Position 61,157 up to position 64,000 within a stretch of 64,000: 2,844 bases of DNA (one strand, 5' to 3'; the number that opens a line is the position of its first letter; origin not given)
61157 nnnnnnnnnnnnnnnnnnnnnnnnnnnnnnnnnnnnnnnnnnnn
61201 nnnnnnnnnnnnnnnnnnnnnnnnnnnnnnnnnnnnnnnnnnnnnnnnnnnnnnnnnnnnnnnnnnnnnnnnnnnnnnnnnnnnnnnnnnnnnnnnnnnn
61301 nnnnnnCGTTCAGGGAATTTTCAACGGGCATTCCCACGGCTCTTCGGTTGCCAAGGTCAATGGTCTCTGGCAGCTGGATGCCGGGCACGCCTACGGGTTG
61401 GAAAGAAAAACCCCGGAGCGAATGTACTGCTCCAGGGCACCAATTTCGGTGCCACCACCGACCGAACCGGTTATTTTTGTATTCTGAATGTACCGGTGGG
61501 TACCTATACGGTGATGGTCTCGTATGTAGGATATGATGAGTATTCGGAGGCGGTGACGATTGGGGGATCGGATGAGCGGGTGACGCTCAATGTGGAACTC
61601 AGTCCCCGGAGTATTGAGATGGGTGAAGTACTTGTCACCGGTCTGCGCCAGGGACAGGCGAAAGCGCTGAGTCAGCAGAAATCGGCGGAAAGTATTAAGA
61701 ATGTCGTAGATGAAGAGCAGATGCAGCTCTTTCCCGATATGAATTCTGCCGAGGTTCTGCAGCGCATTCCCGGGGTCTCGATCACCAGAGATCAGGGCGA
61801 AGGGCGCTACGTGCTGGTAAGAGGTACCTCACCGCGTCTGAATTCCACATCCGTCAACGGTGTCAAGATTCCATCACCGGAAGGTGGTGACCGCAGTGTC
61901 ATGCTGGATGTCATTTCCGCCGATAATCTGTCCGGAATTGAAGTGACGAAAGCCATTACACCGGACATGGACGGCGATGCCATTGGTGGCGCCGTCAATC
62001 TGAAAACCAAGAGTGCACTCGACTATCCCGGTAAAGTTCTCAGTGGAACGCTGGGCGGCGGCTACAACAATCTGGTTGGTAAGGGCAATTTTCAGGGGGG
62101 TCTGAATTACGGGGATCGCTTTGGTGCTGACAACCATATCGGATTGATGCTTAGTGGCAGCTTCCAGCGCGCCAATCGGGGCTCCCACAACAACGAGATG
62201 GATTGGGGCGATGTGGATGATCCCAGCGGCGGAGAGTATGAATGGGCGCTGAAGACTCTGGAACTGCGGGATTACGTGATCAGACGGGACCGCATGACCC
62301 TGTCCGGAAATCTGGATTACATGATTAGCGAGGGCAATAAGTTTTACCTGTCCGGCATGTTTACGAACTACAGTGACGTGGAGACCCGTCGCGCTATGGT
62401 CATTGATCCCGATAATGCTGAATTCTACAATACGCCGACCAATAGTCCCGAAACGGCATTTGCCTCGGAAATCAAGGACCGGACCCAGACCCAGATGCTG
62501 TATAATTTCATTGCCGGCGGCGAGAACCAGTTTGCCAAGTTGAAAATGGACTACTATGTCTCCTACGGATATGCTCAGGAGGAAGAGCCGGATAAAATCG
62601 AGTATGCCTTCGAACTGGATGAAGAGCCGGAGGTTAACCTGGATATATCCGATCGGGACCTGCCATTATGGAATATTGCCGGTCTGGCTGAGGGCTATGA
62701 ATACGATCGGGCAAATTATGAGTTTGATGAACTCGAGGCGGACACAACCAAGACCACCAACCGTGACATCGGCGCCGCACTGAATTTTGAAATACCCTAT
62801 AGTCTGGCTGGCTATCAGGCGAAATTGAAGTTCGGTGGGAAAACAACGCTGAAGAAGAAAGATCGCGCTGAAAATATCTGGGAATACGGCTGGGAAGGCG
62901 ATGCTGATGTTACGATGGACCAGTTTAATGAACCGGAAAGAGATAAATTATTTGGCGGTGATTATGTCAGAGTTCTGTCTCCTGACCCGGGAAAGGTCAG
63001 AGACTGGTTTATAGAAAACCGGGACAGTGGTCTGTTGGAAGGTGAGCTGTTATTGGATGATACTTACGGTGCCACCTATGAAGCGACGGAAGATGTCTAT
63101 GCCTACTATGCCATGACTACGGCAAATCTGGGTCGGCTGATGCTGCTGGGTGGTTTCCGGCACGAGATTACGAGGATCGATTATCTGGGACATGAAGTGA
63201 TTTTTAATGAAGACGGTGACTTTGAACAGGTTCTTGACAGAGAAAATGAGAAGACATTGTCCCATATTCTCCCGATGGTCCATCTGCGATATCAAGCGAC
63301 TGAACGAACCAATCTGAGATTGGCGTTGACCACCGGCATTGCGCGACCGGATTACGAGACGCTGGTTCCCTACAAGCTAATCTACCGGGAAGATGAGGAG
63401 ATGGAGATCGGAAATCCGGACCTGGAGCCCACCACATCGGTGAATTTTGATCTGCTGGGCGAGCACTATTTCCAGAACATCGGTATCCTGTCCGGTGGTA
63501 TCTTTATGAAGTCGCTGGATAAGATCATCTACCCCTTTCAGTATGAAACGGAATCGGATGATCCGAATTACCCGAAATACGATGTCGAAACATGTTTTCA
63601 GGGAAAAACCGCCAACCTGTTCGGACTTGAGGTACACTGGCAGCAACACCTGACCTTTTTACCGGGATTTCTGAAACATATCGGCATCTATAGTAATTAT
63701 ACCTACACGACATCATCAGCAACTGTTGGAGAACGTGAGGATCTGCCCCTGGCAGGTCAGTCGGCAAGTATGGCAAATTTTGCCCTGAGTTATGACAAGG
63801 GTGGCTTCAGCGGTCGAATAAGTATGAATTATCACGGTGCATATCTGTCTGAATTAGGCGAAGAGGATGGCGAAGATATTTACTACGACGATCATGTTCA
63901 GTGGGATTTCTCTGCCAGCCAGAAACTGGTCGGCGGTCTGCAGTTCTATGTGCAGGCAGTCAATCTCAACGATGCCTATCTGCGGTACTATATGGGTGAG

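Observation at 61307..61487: TonB-dependent receptor has no start codon; its frame is reached by a -1 shift from the upstream metallophosphoesterase ORF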

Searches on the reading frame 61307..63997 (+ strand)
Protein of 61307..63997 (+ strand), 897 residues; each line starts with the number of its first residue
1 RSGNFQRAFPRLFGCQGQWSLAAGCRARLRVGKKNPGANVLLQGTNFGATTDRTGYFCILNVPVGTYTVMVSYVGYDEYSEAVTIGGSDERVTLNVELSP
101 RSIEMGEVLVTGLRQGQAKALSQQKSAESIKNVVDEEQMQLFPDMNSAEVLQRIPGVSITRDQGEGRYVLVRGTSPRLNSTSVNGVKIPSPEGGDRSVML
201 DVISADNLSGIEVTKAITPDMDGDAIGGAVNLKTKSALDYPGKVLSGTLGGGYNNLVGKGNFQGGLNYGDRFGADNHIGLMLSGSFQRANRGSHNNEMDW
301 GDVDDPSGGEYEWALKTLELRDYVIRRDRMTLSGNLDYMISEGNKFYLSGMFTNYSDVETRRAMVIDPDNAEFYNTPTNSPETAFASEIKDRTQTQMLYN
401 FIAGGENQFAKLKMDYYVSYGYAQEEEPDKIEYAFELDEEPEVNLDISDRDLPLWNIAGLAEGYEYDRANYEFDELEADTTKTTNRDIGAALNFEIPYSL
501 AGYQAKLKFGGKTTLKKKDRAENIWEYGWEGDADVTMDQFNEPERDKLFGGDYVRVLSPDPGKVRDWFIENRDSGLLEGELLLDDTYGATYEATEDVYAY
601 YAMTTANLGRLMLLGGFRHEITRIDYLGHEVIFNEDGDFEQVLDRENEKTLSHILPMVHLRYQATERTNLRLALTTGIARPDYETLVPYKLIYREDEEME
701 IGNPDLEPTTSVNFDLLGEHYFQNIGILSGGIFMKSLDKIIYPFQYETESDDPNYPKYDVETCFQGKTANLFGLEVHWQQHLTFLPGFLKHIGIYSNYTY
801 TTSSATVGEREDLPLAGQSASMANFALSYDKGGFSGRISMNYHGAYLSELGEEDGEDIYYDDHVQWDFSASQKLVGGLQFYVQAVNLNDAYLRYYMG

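Call 6: search_protein_families(library=pfam, proteins=[window:61307-63997:+], max_evalue=0.01)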
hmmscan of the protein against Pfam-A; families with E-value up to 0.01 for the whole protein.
window:61307-63997:+ (897 aa): 7 families
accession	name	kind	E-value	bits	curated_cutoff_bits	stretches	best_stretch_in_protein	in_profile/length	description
PF00593.30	TonB_dep_Rec_b-barrel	-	3.9e-24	86.8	27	1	464-887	51-436/436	TonB dependent receptor-like, beta-barrel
PF13715.12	CarbopepD_reg_2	-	4.6e-18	65.5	32.2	1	36-110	15-88/88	CarboxypepD_reg-like domain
PF14905.12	OMP_b-brl_3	-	7.6e-17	61.9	27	1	578-718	95-225/408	Outer membrane protein beta-barrel family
PF07715.20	Plug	-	1.6e-15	57.9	23.9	1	126-229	4-107/107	TonB-dependent Receptor Plug Domain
PF13620.12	CarboxypepD_reg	-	2.8e-12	47.2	32.3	1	36-98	15-81/82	Carboxypeptidase regulatory-like domain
PF08308.17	PEGA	-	1.2e-06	28.7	20.8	1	29-100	4-69/71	PEGA domain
PF14686.12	fn3_3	-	0.0064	16.7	24.4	0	44-76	24-56/75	Polysaccharide lyase family 4, domain II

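Call 31: find_homologous_proteins(query=window:61412-63997:+)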
Query window:61412-63997:+ (862 aa): 2034 proteins with E <= 0.001 among 8000 candidates; the best 120 are listed.
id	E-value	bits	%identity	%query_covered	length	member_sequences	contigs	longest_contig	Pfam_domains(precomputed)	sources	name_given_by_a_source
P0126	0.0e+0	1966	100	99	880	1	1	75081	PF13715.13,PF07715.21,PF13620.13,PF14905.13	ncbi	ncbi:MAG: TonB-dependent receptor [Fidelibacterota bacterium]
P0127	0.0e+0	1695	84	100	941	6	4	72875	PF13715.13,PF07715.21,PF08308.18,PF13620.13,PF14905.13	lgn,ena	-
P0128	0.0e+0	1548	77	100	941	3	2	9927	PF13715.13,PF07715.21,PF13620.13,PF14905.13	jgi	-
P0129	0.0e+0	1529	75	100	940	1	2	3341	PF13715.13,PF07715.21,PF08308.18,PF13620.13,PF14905.13,PF09430.17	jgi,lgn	-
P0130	0.0e+0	1509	75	100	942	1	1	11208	PF13715.13,PF07715.21,PF13620.13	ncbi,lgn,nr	ncbi:MAG: TonB-dependent receptor [Candidatus Marinimicrobia bacterium]|nr:TonB-dependent receptor [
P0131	0.0e+0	1470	73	100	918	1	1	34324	PF13715.13,PF07715.21,PF08308.18,PF13620.13,PF14905.13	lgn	-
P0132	0.0e+0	1440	71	100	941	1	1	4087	PF13715.13,PF07715.21,PF13620.13,PF14905.13,PF09430.17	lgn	-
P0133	0.0e+0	1306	74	87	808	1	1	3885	PF13715.13,PF07715.21,PF13620.13,PF00593.31,PF14905.13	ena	-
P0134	0.0e+0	1157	75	75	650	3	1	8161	PF07715.21,PF00593.31,PF14905.13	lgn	-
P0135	0.0e+0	1152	60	100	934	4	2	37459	PF13715.13,PF07715.21,PF13620.13,PF00593.31,PF14905.13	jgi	-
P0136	0.0e+0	1143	59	100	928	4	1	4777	PF13715.13,PF07715.21,PF13620.13,PF00593.31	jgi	-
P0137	0.0e+0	1129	59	100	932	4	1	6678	PF13715.13,PF07715.21,PF08308.18,PF13620.13,PF00593.31,PF14905.13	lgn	-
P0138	0.0e+0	1129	59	100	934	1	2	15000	PF13715.13,PF07715.21,PF08308.18,PF13620.13,PF00593.31,PF14905.13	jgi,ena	-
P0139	0.0e+0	1128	58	100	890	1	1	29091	PF13715.13,PF07715.21,PF08308.18,PF13620.13,PF00593.31,PF14905.13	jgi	jgi:TonB-dependent receptor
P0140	0.0e+0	1120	59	100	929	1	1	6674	PF13715.13,PF07715.21,PF08308.18,PF13620.13,PF00593.31,PF14905.13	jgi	jgi:TonB-dependent receptor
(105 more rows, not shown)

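Call 35: search_protein_families(library=ncbifam, proteins=[P0127], max_evalue=0.001)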
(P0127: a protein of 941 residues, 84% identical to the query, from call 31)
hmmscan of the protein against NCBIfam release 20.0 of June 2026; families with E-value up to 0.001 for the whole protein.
P0127 (941 aa): 11 families
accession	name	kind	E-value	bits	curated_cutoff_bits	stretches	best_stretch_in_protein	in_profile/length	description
TIGR01782.1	TonB-Xanth-Caul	subfamily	2.3e-155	519.1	310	1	127-928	3-849/868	TonB-dependent receptor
TIGR04056.1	OMP_RagA_SusC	subfamily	1.6e-17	63.2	368.25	1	42-195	3-146/981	SusC/RagA family TonB-linked outer membrane protein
NF052345.1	S_layer_anammox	exception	7.1e-11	40.2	1400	1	38-134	1311-1407/1596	Kustd1514 family S-layer glycoprotein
TIGR01785.1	TonB-hemin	subfamily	9.5e-11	40.8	316.85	1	126-262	2-138/677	TonB-dependent heme/hemoglobin receptor family protein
NF010010.0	PRK13483.1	equivalog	1.4e-08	33.2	927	1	672-902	401-627/660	ligand-gated channel protein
TIGR01779.1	TonB-B12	equivalog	1.1e-07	30.8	599.7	1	113-272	15-171/614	TonB-dependent vitamin B12 receptor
TIGR01786.1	TonB-hemlactrns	subfamily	2.9e-07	29.2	323.75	1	130-736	5-498/719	TonB-dependent hemoglobin/transferrin/lactoferrin family receptor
NF007478.2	PRK10064.1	equivalog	1.8e-06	26.5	745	1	145-268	45-167/663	catecholate siderophore receptor CirA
NF007926.1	PRK10641.1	equivalog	9.3e-06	24.4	836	1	151-274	48-172/617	TonB-dependent vitamin B12 receptor BtuB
NF050067.1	TonBEntbctnRecCfrA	equivalog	5e-05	21.8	1200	0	674-761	423-511/698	TonB-dependent ferric enterobactin receptor CfrA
NF010012.0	PRK13486.1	equivalog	0.00011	20.7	924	1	673-850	415-578/696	TonB-dependent receptor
